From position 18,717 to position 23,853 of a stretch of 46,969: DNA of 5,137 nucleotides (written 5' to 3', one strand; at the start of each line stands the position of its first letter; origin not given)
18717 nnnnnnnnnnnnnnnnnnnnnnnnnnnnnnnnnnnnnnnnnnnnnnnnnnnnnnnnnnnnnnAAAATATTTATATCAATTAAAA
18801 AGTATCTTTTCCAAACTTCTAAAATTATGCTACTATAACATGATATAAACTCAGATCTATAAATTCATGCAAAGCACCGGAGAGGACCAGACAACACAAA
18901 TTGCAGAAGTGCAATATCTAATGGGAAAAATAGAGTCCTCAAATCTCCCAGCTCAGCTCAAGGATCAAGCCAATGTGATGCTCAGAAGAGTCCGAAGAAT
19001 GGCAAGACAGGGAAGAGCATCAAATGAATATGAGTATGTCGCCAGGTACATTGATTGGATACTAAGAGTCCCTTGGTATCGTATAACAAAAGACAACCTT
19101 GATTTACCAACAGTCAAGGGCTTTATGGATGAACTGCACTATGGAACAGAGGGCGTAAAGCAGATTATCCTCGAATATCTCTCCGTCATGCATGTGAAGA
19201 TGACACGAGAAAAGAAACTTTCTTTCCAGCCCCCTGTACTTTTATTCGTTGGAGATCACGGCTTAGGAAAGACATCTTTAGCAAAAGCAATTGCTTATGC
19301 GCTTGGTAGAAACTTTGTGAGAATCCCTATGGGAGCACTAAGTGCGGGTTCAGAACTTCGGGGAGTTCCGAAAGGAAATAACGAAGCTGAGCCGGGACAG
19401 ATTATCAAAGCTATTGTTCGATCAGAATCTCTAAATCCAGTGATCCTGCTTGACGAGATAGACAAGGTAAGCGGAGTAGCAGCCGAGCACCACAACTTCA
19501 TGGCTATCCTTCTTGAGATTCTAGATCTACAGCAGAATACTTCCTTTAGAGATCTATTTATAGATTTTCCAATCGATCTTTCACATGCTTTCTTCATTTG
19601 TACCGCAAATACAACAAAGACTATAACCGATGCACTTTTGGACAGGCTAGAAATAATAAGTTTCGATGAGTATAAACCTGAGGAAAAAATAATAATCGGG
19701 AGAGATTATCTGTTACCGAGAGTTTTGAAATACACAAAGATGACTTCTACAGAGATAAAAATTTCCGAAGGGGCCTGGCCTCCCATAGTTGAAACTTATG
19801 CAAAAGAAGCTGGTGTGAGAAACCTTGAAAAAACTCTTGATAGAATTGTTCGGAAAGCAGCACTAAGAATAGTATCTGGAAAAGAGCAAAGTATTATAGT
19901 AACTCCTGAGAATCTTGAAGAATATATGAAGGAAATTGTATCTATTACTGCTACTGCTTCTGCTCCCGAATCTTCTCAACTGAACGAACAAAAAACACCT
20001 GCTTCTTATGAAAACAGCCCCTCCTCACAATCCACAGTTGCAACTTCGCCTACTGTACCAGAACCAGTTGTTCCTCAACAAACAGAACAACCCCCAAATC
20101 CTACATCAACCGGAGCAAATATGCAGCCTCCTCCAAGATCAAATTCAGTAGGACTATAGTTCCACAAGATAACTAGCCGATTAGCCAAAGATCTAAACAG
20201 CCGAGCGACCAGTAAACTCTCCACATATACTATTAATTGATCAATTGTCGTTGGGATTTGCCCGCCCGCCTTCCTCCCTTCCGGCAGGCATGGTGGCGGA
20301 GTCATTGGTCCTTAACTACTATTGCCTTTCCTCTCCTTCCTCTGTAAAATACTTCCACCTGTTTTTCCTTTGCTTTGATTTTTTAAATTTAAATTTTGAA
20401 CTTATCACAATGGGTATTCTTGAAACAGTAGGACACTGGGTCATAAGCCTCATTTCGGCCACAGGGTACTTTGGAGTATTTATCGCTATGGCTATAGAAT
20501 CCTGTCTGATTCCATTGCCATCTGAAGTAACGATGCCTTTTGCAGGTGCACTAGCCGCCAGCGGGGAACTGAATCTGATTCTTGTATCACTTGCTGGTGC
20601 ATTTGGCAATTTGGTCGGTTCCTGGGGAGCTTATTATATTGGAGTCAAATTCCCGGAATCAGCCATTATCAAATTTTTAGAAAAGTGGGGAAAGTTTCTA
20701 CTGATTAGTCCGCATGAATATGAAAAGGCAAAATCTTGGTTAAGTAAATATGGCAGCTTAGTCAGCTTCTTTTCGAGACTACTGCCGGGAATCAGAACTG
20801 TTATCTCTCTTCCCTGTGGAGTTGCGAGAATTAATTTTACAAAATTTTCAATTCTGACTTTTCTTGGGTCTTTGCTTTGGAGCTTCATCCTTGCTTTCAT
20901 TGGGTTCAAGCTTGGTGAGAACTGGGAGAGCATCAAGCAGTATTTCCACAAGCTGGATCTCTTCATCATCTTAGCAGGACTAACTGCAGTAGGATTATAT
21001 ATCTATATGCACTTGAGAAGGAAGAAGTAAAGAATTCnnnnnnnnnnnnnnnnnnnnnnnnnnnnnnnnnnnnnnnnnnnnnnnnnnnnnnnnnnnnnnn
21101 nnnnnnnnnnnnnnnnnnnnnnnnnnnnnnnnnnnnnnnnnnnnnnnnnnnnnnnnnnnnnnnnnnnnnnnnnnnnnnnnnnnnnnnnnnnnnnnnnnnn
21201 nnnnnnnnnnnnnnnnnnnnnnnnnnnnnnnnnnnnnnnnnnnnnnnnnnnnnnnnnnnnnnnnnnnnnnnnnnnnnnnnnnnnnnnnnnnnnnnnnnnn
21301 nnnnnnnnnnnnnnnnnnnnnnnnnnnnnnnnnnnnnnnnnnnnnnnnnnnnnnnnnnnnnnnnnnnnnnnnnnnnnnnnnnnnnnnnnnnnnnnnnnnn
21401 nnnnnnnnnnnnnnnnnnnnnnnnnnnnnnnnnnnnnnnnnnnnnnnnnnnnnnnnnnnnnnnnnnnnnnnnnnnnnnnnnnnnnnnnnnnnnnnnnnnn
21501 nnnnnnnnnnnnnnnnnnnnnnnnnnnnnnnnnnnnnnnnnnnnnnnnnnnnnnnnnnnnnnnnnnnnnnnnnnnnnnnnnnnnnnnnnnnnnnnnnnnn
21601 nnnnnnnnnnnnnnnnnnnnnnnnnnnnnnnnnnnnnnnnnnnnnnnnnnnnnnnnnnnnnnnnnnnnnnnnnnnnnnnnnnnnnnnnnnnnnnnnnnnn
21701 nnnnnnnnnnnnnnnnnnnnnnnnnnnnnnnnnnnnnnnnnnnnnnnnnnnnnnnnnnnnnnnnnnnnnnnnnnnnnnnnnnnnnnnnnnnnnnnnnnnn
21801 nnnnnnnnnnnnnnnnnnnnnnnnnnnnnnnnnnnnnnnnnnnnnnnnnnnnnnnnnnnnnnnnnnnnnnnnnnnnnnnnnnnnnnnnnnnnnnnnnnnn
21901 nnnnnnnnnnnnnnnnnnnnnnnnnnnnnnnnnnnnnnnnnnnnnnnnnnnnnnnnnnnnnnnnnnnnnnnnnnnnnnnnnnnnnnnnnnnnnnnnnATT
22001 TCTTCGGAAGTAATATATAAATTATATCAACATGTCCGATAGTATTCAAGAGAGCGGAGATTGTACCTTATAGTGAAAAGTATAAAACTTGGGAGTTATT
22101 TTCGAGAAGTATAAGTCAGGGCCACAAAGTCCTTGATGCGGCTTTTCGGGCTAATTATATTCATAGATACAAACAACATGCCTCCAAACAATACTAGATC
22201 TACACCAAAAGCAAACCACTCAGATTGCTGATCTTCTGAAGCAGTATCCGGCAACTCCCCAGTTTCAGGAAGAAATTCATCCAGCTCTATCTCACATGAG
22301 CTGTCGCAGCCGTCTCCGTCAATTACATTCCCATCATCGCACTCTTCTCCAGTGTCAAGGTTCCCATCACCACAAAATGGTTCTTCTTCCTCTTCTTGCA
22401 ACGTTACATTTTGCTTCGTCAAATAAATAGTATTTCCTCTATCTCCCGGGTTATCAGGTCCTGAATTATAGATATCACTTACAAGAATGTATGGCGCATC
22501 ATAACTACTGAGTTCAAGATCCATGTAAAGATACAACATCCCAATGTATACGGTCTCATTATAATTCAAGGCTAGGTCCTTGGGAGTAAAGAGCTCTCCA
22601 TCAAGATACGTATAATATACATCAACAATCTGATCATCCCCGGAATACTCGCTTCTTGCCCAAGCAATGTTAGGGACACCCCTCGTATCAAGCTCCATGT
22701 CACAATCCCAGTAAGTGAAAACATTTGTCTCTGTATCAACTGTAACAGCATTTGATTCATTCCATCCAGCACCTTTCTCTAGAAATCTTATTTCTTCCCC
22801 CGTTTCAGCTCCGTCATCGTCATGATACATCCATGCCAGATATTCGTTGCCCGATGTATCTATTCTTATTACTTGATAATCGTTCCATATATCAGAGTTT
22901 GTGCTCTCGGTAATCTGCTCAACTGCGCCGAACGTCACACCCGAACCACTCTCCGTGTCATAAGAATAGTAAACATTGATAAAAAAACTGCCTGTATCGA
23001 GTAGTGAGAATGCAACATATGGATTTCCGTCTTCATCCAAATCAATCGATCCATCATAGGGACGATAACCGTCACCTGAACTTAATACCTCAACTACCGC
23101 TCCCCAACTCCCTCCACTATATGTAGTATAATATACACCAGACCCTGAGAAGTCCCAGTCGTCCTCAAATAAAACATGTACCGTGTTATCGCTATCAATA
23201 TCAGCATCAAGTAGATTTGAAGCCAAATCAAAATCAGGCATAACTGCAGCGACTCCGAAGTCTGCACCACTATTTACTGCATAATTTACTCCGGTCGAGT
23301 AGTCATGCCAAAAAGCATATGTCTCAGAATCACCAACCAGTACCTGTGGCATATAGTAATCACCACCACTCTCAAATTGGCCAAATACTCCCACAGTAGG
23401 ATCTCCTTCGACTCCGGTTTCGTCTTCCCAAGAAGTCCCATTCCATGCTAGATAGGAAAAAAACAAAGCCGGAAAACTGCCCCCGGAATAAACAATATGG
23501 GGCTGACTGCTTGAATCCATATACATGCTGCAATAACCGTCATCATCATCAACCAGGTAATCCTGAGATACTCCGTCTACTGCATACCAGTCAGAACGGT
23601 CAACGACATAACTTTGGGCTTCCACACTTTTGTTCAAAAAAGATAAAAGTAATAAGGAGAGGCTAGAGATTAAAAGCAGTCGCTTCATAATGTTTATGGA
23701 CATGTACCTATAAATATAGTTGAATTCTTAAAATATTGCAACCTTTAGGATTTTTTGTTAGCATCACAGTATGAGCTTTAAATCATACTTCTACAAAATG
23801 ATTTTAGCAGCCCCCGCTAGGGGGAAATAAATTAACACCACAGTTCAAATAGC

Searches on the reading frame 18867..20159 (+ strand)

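Call 29: search_protein_families(library=pfam, proteins=[window:18867-20159:+], max_evalue=0.0001)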
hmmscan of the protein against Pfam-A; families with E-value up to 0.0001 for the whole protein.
window:18867-20159:+ (430 aa): 5 families
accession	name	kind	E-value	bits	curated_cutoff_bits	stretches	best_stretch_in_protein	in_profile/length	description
PF00004.35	AAA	-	5e-18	66.2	21.2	1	125-264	1-126/131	ATPase family associated with various cellular activities (AAA)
PF22667.2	Lon_lid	-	3.7e-16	58.9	27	1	291-341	4-55/57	Lon protease AAA+ ATPase lid domain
PF07724.20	AAA_2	-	1.1e-08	35.7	27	1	125-251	6-127/166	AAA domain (Cdc48 subfamily)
PF13476.12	AAA_23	-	2.1e-06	29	27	1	110-186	7-81/201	AAA domain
PF07728.20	AAA_5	-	2.5e-05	24.8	22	1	125-205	2-82/139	AAA domain (dynein-related subfamily)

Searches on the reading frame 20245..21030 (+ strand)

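Call 29: search_protein_families(library=pfam, proteins=[window:20245-21030:+], max_evalue=0.0001)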
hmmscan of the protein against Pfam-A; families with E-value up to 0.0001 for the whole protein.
window:20245-21030:+ (261 aa): 1 family
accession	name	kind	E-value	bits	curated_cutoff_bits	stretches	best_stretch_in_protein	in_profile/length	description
PF09335.16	VTT_dom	-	4.3e-23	82.5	33.9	1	91-220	1-121/123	VTT domain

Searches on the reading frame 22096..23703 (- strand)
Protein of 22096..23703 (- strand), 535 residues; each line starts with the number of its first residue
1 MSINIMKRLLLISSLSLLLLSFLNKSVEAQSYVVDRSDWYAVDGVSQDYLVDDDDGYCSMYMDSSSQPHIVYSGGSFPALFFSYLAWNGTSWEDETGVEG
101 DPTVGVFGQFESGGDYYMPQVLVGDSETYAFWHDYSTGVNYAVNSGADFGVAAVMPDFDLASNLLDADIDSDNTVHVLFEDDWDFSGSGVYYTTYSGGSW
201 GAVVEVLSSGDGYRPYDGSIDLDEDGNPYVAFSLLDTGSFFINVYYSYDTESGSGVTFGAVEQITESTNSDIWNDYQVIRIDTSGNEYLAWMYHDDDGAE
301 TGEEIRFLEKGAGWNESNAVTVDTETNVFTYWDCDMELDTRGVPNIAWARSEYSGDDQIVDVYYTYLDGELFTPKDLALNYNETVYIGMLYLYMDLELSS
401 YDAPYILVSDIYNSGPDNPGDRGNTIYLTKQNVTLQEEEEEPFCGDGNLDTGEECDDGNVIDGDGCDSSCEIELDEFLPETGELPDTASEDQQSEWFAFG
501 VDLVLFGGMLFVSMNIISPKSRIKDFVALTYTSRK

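Call 13: search_protein_families(library=pfam, proteins=[window:22096-23703:-], max_evalue=0.01)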
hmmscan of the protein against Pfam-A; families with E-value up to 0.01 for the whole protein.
window:22096-23703:- (535 aa): 1 family
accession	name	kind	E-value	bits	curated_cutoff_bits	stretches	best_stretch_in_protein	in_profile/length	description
PF13948.11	DUF4215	-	3.9e-05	24.3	27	1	441-470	18-46/47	Domain of unknown function (DUF4215)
